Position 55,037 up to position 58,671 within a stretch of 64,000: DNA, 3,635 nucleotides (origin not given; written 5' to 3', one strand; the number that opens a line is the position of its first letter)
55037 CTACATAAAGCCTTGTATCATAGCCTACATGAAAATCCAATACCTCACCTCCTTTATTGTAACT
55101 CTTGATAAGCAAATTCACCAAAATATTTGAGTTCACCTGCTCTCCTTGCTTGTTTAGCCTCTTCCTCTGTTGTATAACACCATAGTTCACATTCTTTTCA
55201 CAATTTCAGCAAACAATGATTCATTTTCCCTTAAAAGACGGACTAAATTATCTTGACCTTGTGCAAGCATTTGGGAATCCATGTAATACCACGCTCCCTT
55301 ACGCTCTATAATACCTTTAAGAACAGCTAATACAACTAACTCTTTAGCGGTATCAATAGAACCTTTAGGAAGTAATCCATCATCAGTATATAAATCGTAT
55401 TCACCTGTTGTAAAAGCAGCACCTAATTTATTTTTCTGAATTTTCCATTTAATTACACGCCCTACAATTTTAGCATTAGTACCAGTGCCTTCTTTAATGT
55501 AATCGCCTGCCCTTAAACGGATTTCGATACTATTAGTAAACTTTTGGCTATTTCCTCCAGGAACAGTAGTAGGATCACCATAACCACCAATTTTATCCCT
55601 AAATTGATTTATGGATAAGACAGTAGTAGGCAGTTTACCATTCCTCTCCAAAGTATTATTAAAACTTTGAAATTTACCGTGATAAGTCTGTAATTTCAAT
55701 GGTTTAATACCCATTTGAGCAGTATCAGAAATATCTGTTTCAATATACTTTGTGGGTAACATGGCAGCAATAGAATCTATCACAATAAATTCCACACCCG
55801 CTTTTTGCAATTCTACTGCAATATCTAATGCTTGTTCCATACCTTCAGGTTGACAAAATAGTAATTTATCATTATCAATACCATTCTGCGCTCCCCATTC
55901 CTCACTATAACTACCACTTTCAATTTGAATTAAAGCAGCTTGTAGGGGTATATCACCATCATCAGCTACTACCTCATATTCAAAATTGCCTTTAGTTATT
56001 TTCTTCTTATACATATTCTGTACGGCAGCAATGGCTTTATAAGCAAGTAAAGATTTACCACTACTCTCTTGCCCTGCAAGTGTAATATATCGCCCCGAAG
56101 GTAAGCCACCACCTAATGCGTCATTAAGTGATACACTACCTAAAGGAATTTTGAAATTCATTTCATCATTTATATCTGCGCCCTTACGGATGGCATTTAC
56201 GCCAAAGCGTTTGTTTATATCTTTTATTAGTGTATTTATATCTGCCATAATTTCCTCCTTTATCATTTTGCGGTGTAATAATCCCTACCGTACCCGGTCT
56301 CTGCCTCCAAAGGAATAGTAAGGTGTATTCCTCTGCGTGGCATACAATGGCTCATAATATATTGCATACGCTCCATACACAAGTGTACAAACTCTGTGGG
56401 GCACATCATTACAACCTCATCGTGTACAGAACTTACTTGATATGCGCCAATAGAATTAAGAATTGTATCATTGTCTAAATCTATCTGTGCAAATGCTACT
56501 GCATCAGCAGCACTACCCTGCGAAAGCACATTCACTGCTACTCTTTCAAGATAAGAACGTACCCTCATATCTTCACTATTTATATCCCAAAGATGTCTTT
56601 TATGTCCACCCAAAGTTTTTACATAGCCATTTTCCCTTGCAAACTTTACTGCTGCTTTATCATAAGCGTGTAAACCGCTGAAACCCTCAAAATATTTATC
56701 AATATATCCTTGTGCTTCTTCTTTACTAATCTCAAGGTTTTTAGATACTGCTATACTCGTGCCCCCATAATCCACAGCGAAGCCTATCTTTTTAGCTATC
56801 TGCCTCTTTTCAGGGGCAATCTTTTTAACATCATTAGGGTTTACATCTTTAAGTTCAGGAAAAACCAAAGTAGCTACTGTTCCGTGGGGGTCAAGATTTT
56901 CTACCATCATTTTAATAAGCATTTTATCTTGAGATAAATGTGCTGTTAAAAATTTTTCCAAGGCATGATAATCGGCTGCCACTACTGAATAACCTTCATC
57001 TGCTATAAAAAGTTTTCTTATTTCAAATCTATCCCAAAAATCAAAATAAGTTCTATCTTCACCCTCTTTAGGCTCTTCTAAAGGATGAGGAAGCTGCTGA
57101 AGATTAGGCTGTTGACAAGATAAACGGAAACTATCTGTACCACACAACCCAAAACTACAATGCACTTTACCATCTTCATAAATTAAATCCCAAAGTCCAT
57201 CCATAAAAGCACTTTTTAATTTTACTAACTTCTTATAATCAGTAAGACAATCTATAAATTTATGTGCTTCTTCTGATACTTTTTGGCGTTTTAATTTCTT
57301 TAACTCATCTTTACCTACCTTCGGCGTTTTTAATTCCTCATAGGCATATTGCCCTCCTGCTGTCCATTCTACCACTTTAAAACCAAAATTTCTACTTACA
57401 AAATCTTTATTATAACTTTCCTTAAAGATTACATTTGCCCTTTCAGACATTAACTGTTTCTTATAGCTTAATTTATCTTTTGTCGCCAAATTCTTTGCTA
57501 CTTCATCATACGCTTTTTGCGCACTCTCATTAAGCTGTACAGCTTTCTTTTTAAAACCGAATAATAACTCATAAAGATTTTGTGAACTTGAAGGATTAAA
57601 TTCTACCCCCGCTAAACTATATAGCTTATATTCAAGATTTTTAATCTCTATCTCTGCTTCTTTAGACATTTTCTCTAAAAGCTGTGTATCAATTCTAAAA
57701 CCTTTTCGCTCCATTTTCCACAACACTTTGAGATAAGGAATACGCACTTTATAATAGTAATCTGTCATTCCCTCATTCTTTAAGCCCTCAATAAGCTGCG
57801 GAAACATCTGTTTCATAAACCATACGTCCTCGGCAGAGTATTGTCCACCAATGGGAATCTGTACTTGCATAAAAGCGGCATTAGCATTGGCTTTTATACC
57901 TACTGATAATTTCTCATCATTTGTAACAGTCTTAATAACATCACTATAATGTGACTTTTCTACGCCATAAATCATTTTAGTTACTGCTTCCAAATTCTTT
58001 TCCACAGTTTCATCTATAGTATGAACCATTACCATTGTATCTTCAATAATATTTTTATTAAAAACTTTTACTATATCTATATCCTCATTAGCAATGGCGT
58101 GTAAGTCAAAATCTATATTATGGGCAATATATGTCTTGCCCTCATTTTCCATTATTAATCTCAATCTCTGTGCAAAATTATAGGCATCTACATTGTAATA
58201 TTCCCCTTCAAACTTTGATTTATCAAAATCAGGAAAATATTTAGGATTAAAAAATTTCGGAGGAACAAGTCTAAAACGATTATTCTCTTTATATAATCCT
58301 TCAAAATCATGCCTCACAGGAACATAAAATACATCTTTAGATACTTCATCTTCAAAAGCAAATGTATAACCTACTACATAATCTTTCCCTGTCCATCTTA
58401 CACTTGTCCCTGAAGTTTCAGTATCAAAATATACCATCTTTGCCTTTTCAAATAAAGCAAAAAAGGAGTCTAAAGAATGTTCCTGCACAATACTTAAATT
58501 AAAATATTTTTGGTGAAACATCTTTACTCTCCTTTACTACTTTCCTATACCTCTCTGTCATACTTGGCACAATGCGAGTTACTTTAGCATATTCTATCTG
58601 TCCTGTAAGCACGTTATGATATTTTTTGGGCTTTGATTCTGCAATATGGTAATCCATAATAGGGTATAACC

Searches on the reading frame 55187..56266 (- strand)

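Call 11: search_protein_families(library=pfam, proteins=[window:55187-56266:-])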
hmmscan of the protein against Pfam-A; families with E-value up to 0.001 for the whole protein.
window:55187-56266:- (359 aa): 4 families
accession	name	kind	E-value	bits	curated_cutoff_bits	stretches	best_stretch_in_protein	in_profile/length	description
PF00154.27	RecA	-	6.1e-40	137.8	27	2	106-298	79-261/262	recA bacterial DNA recombination protein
PF21096.2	RecA_C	-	1.3e-12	48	27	1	309-357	2-50/57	RecA C-terminal domain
PF13481.12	AAA_25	-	4.4e-05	23.6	27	1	47-190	22-173/195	AAA domain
PF06745.19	ATPase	-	0.00074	19.4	26.6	0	47-77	8-38/231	KaiC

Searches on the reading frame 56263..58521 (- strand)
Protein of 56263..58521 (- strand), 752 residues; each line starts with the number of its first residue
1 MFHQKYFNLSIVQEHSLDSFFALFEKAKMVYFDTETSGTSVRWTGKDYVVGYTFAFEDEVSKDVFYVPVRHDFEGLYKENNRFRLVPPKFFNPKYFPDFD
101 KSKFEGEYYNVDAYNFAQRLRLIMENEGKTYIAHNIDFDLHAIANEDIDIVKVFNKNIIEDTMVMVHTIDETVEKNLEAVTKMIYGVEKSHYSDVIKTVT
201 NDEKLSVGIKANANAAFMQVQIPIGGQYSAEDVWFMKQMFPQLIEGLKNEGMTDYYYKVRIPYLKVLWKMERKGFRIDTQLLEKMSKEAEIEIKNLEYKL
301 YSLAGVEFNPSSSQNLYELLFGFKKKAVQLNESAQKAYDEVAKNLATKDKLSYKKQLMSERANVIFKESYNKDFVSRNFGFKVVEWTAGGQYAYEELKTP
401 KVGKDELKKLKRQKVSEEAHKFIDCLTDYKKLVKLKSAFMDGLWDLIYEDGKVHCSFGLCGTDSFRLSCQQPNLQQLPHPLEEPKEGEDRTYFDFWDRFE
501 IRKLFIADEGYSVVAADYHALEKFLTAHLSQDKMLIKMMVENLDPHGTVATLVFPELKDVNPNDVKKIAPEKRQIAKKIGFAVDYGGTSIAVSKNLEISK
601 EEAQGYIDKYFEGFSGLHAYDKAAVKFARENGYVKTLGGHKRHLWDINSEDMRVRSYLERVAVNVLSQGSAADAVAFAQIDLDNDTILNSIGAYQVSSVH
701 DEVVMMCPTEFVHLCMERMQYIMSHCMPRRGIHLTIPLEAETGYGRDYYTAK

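Call 11: search_protein_families(library=pfam, proteins=[window:56263-58521:-])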
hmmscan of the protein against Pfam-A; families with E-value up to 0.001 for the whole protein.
window:56263-58521:- (752 aa): 2 families
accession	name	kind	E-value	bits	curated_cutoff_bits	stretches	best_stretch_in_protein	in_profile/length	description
PF00476.26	DNA_pol_A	-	3.1e-78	263.8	34.3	2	404-749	62-380/381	DNA polymerase family A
PF01612.26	DNA_pol_A_exo1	-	2e-07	31.4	23.6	1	113-243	58-168/173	3'-5' exonuclease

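Call 27: search_dna_similar(query=window:56263-58521:-, collection=phages, mode=protein, max_rows=25)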
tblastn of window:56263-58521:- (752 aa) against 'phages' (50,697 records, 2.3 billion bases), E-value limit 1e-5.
Records with a match: 3275; places in all: 3276; records where one place covers at least 80% of the query: 66.
Best place of each record, by identity: <60% 3275.
By first word of the organism name: Vibrio 490; Mycobacterium 477; Staphylococcus 324; Microbacterium 308; Salmonella 271; Bacillus 244; Escherichia 139; Enterococcus 129; Pseudomonas 110; Gordonia 95; and 72 more.
By host as written in the record: - 564; Mycobacterium smegmatis mc2 155 342; Microbacterium foliorum NRRL B-24224 136; Microbacterium foliorum NRRL B-24224 SEA 131; Staphylococcus aureus 105; Mycobacterium smegmatis mc#155 78; Listeria monocytogenes 53; Escherichia coli 45; and 545 more.
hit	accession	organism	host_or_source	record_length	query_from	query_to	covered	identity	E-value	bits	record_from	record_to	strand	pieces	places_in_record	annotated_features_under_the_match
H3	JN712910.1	Bacillus phage BCD7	Bacillus cereus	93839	4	752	100%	32.0%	3e-105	360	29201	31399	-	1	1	putative DNA polymerase I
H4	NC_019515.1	Bacillus phage BCD7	Bacillus cereus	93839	4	752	100%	32.0%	3e-105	360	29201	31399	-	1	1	DNA polymerase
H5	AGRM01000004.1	Salmonella enterica subsp. houtenae str. ATCC BAA-1581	Homo sapiens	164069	9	751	99%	26.4%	7e-48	189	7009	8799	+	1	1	DNA-directed DNA polymerase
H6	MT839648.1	Bacteriophage sp.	human fecal samples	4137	22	751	97%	26.3%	4e-48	189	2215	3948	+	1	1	record has no annotation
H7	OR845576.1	Escherichia phage ECO95 1-6-1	Escherichia coli O157:H7 ATCC 43895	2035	9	751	99%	25.4%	5e-48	186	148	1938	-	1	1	record has no annotation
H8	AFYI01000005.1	Salmonella enterica subsp. enterica serovar Infantis str. ...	Homo sapiens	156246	9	751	99%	25.4%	2e-46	185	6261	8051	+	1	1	DNA-directed DNA polymerase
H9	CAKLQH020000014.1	Acinetobacter phage MD-2021a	not known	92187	10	748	98%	24.8%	7e-50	196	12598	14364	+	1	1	polA: DNA polymerase I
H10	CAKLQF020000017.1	Acinetobacter phage MD-2021a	not known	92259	10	748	98%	24.8%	7e-50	196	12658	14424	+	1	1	polA: DNA polymerase I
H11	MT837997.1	Bacteriophage sp.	human fecal samples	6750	29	748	86%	27.9%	1e-34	209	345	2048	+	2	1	record has no annotation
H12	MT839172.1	Bacteriophage sp.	human fecal samples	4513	14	751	85%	27.7%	5e-33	216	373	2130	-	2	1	record has no annotation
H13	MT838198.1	Bacteriophage sp.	human fecal samples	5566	110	751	80%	28.5%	6e-31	194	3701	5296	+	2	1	record has no annotation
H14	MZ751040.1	Bacillus phage phi18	Bacillus subtilis subsp. subtilis str. ...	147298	120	751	84%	26.5%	9e-30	133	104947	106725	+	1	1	DNA polymerase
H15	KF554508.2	Bacillus phage CP-51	Bacillus cereus HER1399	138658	120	725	81%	27.1%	3e-27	125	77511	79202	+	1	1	putative dna polymerase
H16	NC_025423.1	Bacillus phage CP-51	Bacillus cereus HER1399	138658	120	725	81%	27.1%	3e-27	125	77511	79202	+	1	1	DNA polymerase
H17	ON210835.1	Bacillus phage 268TH002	Bacillus subtilis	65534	11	708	83%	26.1%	8e-20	158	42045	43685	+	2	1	61: DNA polymerase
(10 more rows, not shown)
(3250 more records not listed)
